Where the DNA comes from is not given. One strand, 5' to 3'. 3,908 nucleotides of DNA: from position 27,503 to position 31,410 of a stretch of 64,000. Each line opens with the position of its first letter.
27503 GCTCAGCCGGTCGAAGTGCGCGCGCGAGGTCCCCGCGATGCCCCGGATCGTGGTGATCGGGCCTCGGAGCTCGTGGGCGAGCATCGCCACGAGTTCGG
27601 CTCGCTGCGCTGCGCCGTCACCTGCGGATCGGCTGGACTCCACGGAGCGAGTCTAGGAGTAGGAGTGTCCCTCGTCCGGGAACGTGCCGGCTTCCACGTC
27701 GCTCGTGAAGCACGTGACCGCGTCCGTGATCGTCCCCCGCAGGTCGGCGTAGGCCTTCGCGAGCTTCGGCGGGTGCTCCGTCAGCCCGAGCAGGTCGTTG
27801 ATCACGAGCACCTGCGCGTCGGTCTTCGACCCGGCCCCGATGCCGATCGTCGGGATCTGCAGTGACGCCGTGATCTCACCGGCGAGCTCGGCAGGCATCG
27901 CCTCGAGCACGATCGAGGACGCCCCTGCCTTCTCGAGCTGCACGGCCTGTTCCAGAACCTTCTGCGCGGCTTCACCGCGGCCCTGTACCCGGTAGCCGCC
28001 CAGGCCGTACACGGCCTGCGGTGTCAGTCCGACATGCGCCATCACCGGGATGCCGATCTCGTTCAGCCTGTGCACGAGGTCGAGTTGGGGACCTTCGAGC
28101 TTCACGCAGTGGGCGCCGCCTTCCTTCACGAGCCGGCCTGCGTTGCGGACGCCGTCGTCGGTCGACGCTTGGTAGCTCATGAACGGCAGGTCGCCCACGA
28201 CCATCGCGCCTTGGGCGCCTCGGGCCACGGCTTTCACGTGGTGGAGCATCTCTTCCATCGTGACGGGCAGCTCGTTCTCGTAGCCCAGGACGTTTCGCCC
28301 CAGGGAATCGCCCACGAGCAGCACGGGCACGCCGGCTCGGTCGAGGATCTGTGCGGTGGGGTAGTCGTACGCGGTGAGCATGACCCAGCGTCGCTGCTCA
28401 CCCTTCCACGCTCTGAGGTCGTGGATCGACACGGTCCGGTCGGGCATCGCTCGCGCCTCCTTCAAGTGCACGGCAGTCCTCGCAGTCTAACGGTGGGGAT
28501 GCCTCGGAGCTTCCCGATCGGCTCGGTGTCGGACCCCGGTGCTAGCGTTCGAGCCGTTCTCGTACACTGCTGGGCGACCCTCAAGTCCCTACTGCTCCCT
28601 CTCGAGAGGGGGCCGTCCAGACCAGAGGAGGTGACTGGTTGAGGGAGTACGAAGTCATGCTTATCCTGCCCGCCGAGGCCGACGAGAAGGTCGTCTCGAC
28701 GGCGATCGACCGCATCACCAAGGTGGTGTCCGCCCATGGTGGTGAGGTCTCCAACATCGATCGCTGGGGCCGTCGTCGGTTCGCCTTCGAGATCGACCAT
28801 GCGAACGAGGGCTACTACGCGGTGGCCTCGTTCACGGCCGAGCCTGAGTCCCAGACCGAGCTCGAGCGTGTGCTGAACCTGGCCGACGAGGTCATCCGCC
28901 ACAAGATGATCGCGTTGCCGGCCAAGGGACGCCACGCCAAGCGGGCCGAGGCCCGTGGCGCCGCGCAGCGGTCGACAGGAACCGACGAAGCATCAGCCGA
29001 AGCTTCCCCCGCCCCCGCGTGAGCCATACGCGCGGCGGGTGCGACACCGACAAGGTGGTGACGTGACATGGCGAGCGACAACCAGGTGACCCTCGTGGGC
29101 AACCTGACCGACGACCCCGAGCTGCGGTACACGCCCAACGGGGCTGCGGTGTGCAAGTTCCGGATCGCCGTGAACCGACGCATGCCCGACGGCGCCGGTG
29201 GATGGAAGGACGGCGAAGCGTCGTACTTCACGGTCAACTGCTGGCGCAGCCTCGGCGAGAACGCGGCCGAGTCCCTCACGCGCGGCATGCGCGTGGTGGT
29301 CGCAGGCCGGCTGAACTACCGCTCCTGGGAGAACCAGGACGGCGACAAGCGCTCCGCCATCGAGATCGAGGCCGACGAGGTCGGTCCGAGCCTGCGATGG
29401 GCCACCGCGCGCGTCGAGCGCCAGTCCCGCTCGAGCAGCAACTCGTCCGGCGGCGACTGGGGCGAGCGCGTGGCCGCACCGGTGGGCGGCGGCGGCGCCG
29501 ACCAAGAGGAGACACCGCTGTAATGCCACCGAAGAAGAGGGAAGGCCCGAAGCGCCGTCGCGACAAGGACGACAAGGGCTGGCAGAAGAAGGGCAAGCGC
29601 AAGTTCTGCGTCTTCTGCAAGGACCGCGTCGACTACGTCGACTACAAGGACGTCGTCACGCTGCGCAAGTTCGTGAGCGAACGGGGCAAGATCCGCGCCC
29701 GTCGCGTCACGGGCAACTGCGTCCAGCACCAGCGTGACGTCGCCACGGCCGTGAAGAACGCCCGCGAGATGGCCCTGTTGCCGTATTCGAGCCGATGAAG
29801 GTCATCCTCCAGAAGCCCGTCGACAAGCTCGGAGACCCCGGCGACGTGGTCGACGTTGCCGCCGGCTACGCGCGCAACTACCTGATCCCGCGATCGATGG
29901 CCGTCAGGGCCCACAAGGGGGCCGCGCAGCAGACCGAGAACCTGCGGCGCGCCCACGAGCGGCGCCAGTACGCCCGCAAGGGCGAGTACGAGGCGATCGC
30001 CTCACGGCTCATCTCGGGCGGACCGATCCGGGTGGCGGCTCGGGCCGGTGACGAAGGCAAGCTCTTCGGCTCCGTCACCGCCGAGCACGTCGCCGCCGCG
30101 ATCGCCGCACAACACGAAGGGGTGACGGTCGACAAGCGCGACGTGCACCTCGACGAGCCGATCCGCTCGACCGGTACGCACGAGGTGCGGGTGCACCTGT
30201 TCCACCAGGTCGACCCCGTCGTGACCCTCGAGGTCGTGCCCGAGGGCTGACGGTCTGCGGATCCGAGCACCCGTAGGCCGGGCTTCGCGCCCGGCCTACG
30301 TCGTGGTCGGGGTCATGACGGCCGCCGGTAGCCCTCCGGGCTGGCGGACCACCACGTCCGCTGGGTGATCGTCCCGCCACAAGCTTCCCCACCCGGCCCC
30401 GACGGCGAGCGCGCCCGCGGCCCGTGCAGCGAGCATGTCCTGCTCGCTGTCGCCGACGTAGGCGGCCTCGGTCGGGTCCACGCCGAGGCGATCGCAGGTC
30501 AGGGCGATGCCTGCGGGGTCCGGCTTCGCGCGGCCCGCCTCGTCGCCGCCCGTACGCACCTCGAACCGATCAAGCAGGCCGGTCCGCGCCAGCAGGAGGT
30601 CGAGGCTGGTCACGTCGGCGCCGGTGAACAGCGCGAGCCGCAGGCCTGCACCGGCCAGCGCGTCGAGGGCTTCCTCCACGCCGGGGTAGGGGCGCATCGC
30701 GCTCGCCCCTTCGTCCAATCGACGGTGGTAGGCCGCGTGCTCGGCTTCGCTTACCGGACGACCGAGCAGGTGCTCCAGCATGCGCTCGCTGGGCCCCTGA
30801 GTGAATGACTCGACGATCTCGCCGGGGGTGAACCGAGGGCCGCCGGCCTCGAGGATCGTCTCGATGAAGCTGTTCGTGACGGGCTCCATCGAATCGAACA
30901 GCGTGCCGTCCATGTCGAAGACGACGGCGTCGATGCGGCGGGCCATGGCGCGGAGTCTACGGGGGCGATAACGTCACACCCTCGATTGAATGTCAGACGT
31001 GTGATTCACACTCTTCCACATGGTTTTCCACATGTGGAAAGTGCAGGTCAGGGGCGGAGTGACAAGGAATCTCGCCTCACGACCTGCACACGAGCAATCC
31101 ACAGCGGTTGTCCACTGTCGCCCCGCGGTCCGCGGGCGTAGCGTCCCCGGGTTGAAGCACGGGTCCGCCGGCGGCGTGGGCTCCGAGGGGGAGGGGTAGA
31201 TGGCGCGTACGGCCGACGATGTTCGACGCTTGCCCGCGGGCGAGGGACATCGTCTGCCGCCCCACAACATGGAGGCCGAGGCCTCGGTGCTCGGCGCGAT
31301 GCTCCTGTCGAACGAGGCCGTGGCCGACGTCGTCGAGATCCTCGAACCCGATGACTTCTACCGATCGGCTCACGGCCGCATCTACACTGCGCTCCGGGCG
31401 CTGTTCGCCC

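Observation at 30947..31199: Low-GC island with palindromic DnaA-box-like repeats upstream of dnaB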

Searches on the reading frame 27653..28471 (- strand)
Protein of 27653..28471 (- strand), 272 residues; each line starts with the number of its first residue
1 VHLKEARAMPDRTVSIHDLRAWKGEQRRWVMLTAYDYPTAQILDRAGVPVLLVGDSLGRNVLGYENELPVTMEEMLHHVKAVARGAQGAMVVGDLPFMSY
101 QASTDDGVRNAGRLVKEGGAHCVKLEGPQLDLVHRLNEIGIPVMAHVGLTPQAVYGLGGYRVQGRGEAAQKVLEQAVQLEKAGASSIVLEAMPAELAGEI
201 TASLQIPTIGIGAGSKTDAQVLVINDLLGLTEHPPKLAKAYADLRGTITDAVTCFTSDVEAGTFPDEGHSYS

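Call 57: search_protein_families(library=pfam, proteins=[window:27653-28471:-])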
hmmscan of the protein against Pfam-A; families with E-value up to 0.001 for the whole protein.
window:27653-28471:- (272 aa): 2 families
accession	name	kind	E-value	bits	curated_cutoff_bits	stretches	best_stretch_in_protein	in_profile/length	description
PF02548.21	Pantoate_transf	-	3.4e-104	348.3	28.7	1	14-266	2-258/259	Ketopantoate hydroxymethyltransferase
PF13714.12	PEP_mutase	-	9.6e-05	22.5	31.5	0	25-118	7-98/240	Phosphoenolpyruvate phosphomutase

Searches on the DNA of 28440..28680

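Call 74: search_rna_families(source=window, start=28440, end=28680, threshold=evalue, max_evalue=5)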
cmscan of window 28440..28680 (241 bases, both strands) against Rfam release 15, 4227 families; matches with E-value up to 5: 2.
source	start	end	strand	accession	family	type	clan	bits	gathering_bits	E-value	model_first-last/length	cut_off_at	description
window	28585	28647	-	RF03627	mir-9168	Gene; miRNA;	-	14.9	100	3.2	1-95/95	no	mir-9168 microRNA precursor family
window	28594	28629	+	RF02930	aspS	Cis-reg;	-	14.4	42.5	4.9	1-79/79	no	aspS RNA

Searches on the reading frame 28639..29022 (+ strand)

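Call 57: search_protein_families(library=pfam, proteins=[window:28639-29022:+])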
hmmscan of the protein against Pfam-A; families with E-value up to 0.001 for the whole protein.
window:28639-29022:+ (127 aa): 1 family
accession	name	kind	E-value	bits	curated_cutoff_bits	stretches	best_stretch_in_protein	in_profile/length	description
PF01250.22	Ribosomal_S6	-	2e-26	92.4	27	1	3-91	1-89/90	Ribosomal protein S6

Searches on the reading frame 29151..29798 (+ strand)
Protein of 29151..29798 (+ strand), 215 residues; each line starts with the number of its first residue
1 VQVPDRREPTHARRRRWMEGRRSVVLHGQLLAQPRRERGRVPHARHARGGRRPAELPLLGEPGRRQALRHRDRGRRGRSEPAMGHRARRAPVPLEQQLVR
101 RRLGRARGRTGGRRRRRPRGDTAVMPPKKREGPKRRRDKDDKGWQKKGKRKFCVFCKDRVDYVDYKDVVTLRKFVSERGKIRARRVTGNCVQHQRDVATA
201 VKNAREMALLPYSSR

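Call 4: search_protein_families(library=pfam, proteins=[window:29151-29798:+])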
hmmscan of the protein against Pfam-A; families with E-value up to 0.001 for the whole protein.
window:29151-29798:+ (215 aa): 1 family
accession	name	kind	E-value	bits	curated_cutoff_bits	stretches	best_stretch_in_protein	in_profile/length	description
PF01084.26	Ribosomal_S18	-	6.8e-25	87.4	21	1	160-210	2-52/52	Ribosomal protein S18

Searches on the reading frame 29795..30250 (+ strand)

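Call 4: search_protein_families(library=pfam, proteins=[window:29795-30250:+])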
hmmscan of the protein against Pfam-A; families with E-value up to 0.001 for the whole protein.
window:29795-30250:+ (151 aa): 2 families
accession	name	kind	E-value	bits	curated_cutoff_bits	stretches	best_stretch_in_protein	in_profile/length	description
PF03948.19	Ribosomal_L9_C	-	1.7e-23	83.3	23.2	1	65-148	3-85/86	Ribosomal protein L9, C-terminal domain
PF01281.25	Ribosomal_L9_N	-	2.2e-19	69.1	20.7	1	1-44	1-44/47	Ribosomal protein L9, N-terminal domain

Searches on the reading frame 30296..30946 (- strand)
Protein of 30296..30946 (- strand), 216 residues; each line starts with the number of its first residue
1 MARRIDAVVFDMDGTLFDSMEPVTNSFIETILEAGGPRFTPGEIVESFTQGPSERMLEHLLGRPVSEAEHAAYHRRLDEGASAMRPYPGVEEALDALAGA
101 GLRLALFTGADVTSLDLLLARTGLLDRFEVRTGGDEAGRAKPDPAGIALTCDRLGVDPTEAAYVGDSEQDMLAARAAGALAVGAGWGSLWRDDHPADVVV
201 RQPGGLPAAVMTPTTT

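Call 4: search_protein_families(library=pfam, proteins=[window:30296-30946:-])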
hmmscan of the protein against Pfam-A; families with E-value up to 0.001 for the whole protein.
window:30296-30946:- (216 aa): 5 families
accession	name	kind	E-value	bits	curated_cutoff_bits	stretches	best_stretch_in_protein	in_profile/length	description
PF00702.32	Hydrolase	-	1.4e-33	117.3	26.4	1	5-178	1-191/191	haloacid dehalogenase-like hydrolase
PF13419.12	HAD_2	-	6.3e-31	108.3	23.8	1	8-182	1-176/178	Haloacid dehalogenase-like hydrolase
PF12710.13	HAD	-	7.3e-08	33.5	27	1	8-175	1-189/189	haloacid dehalogenase-like hydrolase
PF13242.12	Hydrolase_like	-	4.7e-06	26.9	22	1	140-183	3-47/75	HAD-hyrolase-like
PF13344.12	Hydrolase_6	-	0.0008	19.8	27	0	84-108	13-37/101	Haloacid dehalogenase-like hydrolase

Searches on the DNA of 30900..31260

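Call 69: search_rna_families(source=window, start=30900, end=31260, threshold=evalue, max_evalue=1)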
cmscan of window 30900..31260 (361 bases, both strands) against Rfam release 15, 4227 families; matches with E-value up to 1: 0.
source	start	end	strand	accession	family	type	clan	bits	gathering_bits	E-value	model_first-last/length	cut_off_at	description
